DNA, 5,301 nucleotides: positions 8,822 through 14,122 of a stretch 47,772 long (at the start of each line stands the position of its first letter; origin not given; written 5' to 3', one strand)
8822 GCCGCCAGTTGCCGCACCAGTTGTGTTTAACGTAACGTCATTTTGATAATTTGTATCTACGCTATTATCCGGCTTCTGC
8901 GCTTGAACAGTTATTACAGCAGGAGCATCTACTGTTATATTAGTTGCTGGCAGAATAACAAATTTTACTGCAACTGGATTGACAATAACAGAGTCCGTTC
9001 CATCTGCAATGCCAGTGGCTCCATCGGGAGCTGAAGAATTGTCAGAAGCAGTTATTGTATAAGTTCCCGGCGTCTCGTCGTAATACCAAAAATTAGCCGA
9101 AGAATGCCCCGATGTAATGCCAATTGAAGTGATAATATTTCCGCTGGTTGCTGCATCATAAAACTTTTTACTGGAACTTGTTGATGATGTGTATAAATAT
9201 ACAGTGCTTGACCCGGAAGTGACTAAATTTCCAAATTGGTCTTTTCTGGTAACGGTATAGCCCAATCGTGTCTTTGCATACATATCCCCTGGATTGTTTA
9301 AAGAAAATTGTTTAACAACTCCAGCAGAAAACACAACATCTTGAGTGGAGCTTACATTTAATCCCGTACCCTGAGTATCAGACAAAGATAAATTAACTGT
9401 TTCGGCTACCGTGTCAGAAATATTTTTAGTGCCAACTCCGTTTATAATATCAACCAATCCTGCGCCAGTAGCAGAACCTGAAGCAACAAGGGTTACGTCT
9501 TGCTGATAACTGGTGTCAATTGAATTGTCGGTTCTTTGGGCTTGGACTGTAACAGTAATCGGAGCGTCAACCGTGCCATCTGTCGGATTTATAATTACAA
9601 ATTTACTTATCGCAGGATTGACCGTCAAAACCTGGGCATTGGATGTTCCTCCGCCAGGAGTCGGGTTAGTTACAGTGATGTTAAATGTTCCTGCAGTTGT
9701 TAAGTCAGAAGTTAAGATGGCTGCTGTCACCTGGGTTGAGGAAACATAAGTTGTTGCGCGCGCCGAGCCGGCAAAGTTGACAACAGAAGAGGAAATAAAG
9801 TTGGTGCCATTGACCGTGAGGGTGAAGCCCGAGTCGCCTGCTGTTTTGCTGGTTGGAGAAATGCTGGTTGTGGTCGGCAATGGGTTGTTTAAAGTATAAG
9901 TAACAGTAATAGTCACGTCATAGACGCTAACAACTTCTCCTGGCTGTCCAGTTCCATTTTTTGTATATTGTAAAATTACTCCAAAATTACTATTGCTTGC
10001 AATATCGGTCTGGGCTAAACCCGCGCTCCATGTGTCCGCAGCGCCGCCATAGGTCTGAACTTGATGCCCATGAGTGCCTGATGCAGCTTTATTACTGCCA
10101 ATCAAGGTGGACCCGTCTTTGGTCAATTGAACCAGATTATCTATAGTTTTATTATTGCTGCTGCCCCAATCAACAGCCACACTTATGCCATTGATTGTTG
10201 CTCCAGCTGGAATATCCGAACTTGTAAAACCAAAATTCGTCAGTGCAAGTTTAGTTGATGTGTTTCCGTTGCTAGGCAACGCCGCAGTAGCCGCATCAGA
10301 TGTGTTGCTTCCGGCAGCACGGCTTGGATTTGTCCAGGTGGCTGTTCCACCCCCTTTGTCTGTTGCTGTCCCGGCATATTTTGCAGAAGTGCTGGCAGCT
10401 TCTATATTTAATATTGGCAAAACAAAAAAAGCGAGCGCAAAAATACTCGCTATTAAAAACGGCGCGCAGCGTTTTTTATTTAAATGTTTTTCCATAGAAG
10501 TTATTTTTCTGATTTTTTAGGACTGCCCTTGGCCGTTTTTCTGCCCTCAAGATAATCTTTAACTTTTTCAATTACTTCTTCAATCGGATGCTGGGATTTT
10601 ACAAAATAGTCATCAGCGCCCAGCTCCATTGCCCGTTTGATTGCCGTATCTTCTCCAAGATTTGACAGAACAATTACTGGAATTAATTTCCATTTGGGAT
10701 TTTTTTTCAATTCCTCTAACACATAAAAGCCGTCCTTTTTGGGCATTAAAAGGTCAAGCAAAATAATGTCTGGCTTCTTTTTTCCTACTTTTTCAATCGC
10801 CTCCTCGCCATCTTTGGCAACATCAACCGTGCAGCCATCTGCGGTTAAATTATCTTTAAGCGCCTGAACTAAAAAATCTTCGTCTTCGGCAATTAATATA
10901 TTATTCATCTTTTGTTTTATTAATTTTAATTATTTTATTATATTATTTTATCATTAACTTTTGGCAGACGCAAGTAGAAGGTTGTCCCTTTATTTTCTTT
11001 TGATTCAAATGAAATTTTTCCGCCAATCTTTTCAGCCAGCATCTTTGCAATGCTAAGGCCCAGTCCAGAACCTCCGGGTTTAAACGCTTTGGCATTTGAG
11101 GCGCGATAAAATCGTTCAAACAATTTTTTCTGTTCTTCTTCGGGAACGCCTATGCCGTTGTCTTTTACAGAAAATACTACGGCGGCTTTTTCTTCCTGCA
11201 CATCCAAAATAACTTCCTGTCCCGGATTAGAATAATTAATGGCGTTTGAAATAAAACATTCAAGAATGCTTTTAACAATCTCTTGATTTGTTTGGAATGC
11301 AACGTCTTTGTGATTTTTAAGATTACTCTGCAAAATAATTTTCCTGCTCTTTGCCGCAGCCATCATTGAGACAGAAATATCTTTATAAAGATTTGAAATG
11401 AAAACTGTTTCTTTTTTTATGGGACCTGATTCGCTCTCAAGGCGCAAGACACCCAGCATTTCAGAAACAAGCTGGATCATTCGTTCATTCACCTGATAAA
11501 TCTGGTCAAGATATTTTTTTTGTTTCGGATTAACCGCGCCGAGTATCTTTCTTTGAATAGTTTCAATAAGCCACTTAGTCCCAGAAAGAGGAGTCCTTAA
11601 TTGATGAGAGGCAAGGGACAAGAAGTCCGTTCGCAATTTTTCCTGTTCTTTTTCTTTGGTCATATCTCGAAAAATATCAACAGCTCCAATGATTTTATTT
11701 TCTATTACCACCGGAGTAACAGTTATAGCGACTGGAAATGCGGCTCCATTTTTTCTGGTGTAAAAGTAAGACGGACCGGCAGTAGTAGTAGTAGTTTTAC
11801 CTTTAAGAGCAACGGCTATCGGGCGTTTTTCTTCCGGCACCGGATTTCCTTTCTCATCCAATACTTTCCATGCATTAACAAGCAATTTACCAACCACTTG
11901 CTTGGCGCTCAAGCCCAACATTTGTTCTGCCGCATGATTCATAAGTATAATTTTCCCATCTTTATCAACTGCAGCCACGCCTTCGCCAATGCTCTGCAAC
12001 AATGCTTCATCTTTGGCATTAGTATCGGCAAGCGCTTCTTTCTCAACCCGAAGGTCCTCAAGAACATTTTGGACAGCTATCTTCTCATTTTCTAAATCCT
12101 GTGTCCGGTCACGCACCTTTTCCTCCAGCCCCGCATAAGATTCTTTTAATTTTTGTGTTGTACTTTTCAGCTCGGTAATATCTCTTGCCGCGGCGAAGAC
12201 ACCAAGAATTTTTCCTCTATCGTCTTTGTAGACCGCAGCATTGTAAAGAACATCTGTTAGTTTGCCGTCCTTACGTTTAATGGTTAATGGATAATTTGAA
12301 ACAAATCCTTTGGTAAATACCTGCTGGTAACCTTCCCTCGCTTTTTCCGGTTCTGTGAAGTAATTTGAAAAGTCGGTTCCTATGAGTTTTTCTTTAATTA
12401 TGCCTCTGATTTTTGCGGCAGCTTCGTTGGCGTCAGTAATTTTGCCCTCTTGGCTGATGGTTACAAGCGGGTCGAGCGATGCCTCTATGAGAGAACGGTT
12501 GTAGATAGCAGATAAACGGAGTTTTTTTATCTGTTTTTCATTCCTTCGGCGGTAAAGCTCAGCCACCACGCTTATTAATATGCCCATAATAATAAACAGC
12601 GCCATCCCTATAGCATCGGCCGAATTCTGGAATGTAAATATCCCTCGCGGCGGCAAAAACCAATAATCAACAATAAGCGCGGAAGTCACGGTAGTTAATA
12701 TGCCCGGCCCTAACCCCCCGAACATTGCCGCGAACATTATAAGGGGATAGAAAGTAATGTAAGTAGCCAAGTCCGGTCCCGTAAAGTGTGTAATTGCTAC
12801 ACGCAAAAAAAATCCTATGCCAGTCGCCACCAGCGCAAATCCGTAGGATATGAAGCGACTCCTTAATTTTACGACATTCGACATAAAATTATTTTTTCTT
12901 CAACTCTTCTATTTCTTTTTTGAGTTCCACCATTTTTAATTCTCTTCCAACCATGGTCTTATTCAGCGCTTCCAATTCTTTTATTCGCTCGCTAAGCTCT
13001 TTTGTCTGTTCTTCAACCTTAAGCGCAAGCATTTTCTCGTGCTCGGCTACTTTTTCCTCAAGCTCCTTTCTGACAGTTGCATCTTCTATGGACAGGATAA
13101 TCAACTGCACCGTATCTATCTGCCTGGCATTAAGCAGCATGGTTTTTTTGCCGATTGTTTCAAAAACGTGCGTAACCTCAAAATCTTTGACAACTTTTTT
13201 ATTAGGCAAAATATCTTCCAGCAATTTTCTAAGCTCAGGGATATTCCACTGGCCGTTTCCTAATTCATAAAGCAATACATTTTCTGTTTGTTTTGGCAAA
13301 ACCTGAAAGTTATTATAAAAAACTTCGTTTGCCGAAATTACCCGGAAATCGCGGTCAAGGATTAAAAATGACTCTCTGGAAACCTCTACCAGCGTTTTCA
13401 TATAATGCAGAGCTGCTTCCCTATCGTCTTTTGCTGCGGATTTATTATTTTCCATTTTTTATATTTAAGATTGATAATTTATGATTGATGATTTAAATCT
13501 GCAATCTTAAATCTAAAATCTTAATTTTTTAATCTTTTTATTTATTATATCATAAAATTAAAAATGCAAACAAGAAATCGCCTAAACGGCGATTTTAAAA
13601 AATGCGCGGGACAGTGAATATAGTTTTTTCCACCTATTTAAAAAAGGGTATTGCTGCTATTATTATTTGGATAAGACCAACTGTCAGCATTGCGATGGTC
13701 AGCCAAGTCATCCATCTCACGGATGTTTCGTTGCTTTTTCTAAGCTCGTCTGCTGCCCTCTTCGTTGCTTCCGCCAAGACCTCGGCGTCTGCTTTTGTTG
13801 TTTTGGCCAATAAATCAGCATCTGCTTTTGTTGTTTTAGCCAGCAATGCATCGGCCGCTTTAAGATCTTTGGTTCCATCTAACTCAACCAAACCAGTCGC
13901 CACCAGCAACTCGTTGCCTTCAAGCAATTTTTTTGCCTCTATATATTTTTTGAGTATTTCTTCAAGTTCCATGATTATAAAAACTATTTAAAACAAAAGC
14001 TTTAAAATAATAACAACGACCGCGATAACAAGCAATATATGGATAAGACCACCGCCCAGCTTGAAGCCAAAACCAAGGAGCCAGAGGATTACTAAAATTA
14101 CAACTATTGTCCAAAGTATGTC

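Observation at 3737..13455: Two-component signalling genes and a cohesin-dockerin pair in one operon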

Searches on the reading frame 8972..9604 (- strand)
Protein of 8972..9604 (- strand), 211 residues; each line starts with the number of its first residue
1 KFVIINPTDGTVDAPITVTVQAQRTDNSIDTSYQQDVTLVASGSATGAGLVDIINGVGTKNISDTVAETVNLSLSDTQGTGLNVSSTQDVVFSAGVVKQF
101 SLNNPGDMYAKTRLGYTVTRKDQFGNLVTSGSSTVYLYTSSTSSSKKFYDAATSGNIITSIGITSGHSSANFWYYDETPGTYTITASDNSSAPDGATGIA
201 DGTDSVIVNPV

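Call 75: search_solved_structures(query=window:8972-9604:-, max_evalue=1)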
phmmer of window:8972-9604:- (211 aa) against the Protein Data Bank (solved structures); distinct sequences matched with E-value up to 1: 1.
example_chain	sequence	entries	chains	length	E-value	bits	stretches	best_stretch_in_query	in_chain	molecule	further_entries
3u4e_G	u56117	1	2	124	0.31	14.2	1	99-186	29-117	V1V2 region of HIV-1 on 1FD6 scaffold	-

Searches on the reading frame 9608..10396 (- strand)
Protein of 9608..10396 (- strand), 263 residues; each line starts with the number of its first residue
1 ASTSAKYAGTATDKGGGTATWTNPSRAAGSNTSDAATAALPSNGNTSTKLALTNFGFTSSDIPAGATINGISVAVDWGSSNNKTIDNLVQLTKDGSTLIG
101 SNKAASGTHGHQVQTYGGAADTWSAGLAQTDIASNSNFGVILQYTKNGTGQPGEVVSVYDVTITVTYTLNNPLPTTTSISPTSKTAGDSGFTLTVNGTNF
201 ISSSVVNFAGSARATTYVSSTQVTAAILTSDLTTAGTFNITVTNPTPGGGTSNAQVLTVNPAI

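Call 84: find_homologous_proteins(query=window:9608-10396:-)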
Query window:9608-10396:- (263 aa): 626 proteins with E <= 0.001 among 4107 candidates; the best 120 are listed.
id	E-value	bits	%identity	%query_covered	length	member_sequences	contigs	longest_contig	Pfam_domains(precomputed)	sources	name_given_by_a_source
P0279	5.3e-111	388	59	37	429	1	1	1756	-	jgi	jgi:hypothetical protein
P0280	5.8e-111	388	62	38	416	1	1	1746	-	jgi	jgi:hypothetical protein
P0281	9.6e-108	377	61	36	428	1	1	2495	PF01833.31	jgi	jgi:hypothetical protein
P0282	2.7e-98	347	57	36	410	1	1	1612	PF01833.31,PF13554.13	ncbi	ncbi:MAG: IPT/TIG domain-containing protein, partial [Nocardioidaceae bacterium]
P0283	1.2e-95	338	59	37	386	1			PF24328.3,PF01833.31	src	-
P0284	1.3e-94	334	60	36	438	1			-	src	-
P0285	5.2e-92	326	60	36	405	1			-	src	-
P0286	6.2e-88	313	59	37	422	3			PF05593.20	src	-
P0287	2.6e-87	311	51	35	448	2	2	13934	PF01833.31,PF20144.6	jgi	jgi:hypothetical protein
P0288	3.1e-86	307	61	37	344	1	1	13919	PF01833.31,PF20144.6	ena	-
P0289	4.0e-85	303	55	37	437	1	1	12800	PF24328.3,PF01833.31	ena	-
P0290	1.3e-83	298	40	65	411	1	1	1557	-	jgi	jgi:hypothetical protein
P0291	1.0e-82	296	51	36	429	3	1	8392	-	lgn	-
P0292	2.5e-82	294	58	34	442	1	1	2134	PF00801.27,PF18911.7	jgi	jgi:alpha-D-ribose 1-methylphosphonate 5-triphosphate synthase subunit PhnH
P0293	8.4e-82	293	61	37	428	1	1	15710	-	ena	-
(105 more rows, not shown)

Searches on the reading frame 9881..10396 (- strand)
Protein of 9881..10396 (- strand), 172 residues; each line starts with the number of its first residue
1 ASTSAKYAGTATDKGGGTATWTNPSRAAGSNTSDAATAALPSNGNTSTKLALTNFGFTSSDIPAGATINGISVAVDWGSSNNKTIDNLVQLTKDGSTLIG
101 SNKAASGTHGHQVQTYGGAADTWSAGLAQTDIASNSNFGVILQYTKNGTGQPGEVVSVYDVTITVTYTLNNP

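Call 74: search_solved_structures(query=window:9881-10396:-, max_evalue=1)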
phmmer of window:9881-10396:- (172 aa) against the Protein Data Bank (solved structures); distinct sequences matched with E-value up to 1: 2.
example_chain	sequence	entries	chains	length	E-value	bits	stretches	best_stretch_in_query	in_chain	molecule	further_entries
3ivd_A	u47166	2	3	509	0.49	13.6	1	34-70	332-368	Nucleotidase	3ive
8a22_Bk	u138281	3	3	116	0.78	13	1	3-92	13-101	uS11m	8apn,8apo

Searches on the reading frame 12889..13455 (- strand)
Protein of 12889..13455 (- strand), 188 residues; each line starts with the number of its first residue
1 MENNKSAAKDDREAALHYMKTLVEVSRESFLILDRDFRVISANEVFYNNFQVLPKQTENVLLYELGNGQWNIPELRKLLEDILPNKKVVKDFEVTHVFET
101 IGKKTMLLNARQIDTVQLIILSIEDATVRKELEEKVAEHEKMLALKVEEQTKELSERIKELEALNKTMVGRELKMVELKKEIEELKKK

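Call 4: search_protein_families(library=pfam, proteins=[window:12889-13455:-], max_evalue=0.1)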
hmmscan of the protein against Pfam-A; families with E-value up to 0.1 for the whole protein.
window:12889-13455:- (188 aa): 2 families
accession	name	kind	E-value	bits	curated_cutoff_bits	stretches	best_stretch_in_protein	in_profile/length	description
PF08448.16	PAS_4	-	0.00027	21.6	23.1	1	24-130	2-109/110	PAS fold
PF13426.13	PAS_9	-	0.0043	17.7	27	1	28-126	2-101/103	PAS domain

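Call 46: search_protein_families(library=ncbifam, proteins=[window:12889-13455:-], max_evalue=0.01)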
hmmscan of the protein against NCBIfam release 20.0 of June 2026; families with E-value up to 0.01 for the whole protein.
window:12889-13455:- (188 aa): 0 families

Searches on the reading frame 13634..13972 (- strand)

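Call 8: search_protein_families(library=pfam, proteins=[window:13634-13972:-], max_evalue=0.001)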
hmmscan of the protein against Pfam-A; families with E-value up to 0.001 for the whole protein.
window:13634-13972:- (112 aa): 1 family
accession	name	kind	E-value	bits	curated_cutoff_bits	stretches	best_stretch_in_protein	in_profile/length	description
PF09753.14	Use1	-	5e-05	23.5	38.3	1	34-105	167-238/243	Membrane fusion protein Use1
